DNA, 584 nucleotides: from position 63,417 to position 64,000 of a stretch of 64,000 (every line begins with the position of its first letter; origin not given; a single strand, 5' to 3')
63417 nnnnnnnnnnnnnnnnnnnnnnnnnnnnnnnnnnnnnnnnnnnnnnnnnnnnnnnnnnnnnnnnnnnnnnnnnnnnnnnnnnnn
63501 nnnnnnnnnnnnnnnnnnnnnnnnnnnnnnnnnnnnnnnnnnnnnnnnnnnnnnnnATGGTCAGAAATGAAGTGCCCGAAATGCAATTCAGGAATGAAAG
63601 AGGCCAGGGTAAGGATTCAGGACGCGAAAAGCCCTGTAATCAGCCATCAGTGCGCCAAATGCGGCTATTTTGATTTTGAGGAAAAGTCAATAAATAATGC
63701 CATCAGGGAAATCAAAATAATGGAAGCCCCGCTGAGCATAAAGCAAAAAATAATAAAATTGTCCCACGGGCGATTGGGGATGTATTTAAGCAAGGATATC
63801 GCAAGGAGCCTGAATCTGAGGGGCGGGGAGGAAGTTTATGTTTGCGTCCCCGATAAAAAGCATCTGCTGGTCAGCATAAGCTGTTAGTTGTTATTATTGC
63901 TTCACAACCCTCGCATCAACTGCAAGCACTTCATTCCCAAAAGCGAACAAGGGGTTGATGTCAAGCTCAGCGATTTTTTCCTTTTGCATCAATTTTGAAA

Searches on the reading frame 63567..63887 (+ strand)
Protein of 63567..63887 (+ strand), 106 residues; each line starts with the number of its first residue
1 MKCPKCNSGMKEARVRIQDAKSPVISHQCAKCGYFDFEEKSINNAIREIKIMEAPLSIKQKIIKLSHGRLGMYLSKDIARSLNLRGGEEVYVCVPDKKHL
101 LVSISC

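Call 40: search_protein_families(library=pfam, proteins=[window:63567-63887:+], max_evalue=5)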
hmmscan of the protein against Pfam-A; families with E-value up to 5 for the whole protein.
window:63567-63887:+ (106 aa): 9 families
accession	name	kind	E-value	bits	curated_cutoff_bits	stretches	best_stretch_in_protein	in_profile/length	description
PF12647.12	RNHCP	-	0.0081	16.5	24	1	5-38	45-78/90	RNHCP domain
PF13453.11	Zn_ribbon_TFIIB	-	0.024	14.5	22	1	2-33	1-26/41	Transcription factor zinc-finger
PF24292.1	DUF7479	-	0.035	14.6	27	1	1-48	3-52/60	Domain of unknown function (DUF7479)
PF02150.21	Zn_ribbon_RPB9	-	0.047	14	25.2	1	3-34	4-29/36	RNA polymerases M/15 Kd subunit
PF12760.12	Zn_ribbon_IS1595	-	0.12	12.8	25.4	1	2-34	20-45/46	Transposase zinc-ribbon domain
PF11789.14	zf-Nse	-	0.19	12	27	1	18-55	19-52/57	Zinc-finger of the MIZ type in Nse subunit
PF17848.7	Zn_ribbon_ACC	-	0.53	11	24.5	1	2-15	3-16/26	Acetyl-CoA carboxylase zinc finger domain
PF18414.7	zf_C2H2_10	-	1.2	9.2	25.6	0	3-7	5-9/26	C2H2 type zinc-finger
PF09855.14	Zn_ribbon_13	-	1.3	9.6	23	1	28-42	37-51/63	Nucleic-acid-binding protein containing Zn-ribbon domain (DUF2082)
